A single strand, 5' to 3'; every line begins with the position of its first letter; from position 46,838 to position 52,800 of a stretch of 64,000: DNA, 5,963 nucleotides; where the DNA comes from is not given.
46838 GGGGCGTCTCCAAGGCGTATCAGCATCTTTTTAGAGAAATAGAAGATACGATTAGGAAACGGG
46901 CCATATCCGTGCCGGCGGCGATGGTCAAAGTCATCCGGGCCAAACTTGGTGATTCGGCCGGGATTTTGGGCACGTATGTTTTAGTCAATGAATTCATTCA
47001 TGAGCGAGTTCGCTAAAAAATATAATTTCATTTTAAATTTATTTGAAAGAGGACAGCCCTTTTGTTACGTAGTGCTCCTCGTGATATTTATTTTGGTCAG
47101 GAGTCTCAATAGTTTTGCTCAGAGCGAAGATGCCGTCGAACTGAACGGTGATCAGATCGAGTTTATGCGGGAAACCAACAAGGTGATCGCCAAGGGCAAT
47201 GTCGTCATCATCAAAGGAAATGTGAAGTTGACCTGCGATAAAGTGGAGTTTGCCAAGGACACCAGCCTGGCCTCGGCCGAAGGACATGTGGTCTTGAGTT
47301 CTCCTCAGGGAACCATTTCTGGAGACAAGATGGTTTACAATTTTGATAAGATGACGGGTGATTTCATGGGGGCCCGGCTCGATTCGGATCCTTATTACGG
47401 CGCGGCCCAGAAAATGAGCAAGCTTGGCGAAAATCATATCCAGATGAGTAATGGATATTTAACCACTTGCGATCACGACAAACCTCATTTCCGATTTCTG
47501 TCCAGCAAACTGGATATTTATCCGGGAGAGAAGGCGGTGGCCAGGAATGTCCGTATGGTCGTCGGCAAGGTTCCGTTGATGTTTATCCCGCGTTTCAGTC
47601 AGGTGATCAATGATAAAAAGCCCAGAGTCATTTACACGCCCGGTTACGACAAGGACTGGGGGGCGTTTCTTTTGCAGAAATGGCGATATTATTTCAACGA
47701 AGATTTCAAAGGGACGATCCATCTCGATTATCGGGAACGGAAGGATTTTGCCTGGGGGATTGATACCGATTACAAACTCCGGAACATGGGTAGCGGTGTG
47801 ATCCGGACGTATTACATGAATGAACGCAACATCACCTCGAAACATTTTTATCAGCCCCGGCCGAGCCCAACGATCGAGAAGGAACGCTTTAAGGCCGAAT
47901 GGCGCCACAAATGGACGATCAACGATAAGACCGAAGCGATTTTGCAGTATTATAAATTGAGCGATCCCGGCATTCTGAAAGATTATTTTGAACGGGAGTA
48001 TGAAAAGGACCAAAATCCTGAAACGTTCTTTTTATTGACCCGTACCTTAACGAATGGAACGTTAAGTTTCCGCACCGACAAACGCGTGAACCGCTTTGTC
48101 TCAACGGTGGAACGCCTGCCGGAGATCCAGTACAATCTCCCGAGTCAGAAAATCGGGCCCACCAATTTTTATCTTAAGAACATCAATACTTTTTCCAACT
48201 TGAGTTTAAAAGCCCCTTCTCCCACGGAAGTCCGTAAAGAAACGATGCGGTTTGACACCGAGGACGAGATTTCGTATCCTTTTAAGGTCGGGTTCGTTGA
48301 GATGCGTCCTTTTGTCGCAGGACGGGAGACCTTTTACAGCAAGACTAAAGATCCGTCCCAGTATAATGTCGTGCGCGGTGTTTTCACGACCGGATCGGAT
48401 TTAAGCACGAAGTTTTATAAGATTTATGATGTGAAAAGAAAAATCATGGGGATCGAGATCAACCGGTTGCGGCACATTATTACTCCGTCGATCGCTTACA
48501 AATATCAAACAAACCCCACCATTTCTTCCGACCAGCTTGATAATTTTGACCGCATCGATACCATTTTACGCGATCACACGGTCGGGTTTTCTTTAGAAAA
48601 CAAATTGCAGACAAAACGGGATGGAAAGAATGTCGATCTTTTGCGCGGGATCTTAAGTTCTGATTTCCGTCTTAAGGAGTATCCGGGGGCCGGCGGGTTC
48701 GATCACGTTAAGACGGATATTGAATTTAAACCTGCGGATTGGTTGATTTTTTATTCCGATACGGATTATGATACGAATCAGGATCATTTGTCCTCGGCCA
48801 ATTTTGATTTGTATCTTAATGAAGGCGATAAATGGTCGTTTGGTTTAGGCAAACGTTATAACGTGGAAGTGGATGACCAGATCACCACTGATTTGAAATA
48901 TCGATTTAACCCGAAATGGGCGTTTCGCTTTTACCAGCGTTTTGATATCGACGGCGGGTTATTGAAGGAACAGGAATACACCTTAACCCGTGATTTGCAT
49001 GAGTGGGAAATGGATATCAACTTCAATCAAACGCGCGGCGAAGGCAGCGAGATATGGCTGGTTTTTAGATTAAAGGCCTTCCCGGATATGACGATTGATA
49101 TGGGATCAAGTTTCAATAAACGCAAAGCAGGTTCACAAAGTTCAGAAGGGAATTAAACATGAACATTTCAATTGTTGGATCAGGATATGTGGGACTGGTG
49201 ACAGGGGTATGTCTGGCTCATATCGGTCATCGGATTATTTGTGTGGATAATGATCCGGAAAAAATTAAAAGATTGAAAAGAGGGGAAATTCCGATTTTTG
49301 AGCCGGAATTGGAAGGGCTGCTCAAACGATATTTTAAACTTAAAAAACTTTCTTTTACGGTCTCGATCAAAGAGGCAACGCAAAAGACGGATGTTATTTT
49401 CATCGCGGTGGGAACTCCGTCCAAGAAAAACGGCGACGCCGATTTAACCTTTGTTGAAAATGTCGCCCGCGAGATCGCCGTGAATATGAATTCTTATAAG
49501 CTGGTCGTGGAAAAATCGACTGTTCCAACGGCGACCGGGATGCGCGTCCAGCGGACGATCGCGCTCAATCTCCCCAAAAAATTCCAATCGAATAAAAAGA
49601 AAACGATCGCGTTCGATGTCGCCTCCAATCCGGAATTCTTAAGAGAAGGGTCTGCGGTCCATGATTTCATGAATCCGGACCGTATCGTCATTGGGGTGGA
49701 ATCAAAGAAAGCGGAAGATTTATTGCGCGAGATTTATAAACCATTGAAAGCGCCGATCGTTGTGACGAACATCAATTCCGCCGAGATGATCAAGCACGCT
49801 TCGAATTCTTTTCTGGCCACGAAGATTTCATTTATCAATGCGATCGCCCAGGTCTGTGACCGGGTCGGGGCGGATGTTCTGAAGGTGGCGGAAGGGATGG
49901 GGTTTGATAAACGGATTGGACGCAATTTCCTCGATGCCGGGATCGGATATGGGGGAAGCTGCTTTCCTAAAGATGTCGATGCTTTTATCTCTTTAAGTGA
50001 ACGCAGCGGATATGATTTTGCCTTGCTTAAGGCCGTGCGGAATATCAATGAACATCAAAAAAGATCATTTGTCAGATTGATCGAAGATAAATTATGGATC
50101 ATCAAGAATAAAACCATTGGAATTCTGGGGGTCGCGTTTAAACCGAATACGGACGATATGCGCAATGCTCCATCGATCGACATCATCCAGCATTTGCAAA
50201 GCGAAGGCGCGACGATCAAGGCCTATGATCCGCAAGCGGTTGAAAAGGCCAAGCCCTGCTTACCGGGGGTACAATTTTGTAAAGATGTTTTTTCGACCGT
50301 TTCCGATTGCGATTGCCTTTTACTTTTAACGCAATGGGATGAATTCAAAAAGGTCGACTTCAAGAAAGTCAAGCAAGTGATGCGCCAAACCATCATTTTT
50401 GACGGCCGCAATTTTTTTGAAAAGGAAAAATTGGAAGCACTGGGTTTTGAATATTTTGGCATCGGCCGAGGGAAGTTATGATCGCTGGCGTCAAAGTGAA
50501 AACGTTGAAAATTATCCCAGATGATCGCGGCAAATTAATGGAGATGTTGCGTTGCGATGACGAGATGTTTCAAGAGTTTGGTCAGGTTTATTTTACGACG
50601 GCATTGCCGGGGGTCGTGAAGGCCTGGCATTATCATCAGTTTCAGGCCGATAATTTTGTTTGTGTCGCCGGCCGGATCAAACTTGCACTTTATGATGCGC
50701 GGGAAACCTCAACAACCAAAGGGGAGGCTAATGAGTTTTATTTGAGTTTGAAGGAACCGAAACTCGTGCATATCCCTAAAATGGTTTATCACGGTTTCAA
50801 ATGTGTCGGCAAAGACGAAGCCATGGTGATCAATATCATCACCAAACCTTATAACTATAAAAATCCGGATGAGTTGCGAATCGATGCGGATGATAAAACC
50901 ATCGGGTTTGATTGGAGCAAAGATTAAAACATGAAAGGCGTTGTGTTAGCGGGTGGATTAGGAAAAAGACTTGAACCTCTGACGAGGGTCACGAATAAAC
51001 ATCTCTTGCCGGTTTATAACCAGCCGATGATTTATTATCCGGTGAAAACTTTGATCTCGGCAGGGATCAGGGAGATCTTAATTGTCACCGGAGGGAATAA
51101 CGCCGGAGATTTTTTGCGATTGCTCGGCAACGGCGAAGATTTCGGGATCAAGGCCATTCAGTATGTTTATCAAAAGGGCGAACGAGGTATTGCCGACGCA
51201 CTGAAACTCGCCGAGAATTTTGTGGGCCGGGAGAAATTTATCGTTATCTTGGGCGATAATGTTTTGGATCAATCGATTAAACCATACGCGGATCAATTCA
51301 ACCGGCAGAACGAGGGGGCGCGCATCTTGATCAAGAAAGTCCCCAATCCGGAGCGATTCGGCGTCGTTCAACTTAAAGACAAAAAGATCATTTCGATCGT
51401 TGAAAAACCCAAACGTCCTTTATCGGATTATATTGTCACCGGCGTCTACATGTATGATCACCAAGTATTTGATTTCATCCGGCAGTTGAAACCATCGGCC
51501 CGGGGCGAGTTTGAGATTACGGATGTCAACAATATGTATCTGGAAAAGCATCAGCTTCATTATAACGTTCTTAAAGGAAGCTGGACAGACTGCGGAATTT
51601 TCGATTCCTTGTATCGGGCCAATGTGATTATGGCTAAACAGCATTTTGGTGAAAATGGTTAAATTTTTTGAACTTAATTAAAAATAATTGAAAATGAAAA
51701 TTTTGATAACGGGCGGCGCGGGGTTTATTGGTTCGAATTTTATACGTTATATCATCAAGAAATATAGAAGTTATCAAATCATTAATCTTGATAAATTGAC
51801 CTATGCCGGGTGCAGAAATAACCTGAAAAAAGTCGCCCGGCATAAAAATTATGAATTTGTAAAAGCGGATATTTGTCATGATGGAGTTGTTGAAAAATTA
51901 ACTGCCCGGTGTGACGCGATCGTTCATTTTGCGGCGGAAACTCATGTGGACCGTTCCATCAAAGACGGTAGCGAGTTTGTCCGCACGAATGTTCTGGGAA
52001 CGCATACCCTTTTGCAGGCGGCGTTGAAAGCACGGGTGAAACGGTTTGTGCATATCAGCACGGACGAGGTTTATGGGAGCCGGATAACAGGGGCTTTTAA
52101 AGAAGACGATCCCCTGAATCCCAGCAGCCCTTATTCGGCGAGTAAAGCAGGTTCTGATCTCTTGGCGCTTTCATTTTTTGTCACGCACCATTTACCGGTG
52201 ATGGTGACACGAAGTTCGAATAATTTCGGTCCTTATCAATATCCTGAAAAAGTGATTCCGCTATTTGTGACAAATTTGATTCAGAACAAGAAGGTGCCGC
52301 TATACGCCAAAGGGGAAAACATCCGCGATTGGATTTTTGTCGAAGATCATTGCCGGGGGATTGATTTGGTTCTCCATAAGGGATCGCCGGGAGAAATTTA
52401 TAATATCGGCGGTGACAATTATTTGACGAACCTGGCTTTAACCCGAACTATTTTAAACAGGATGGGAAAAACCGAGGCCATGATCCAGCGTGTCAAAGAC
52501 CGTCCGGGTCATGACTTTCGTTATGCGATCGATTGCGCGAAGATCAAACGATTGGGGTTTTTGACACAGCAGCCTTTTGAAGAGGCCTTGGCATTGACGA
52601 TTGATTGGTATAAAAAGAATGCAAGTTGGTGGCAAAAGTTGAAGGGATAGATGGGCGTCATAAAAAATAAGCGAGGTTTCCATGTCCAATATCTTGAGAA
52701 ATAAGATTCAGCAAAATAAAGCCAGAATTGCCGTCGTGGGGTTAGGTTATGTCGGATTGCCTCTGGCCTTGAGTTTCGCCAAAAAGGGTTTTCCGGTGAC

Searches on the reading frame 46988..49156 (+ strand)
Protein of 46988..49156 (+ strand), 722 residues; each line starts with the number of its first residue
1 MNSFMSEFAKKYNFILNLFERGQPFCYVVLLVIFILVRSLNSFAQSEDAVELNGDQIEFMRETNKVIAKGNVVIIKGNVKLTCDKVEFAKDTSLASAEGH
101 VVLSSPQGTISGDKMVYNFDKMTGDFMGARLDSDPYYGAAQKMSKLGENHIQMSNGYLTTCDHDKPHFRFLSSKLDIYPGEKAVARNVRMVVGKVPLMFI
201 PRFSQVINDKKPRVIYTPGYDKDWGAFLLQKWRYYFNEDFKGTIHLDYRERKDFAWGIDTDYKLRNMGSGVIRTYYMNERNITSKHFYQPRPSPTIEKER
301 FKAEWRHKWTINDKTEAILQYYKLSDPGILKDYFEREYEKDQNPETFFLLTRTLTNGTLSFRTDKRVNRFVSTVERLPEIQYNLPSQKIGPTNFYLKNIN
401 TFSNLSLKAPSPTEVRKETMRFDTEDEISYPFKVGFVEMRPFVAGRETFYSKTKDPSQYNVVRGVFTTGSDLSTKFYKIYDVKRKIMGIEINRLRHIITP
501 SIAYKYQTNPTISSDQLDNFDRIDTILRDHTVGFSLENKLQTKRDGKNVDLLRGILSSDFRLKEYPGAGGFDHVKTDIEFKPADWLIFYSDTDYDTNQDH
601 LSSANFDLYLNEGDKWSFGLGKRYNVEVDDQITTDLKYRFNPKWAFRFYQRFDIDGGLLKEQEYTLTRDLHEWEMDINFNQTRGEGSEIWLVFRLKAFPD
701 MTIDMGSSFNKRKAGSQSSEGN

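Call 28: search_protein_families(library=pfam, proteins=[window:46988-49156:+], max_evalue=0.00001)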
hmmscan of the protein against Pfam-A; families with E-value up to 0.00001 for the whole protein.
window:46988-49156:+ (722 aa): 3 families
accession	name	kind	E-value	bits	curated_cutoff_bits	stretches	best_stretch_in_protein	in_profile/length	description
PF19838.5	LptD_2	-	8.7e-10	38.3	22.5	0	465-525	312-367/464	LptD protein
PF04453.20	LptD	-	1.5e-09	38.1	22.4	1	299-521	2-226/384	LPS transport system D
PF03968.19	LptD_N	-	3.2e-06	27.8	20.4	0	53-122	3-83/113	LptA/(LptD N-terminal domain) LPS transport protein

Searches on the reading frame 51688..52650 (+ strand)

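Call 75: search_protein_families(library=pfam, proteins=[window:51688-52650:+], max_evalue=0.00001)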
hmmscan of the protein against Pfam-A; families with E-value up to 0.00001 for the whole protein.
window:51688-52650:+ (320 aa): 7 families
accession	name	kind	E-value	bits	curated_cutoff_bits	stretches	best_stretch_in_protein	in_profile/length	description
PF16363.11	GDP_Man_Dehyd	-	5.7e-71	240.1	27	1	6-301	1-329/332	GDP-mannose 4,6 dehydratase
PF01370.27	Epimerase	-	9.2e-62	209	20.9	1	5-241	1-240/240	NAD dependent epimerase/dehydratase family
PF01073.25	3Beta_HSD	-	4.3e-21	75.6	22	1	6-220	1-220/280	3-beta hydroxysteroid dehydrogenase/isomerase family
PF02719.21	Polysacc_synt_2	-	2.1e-20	73.5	20.2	1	5-238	1-226/293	Polysaccharide biosynthesis protein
PF04321.23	RmlD_sub_bind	-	7.6e-18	65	27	1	3-306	1-283/287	RmlD substrate binding domain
PF07993.18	NAD_binding_4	-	1.8e-14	54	20.1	1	7-178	1-206/258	Male sterility protein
PF13460.12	NAD_binding_10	-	1.1e-06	29.1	27.2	1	44-151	30-123/184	NAD(P)H-binding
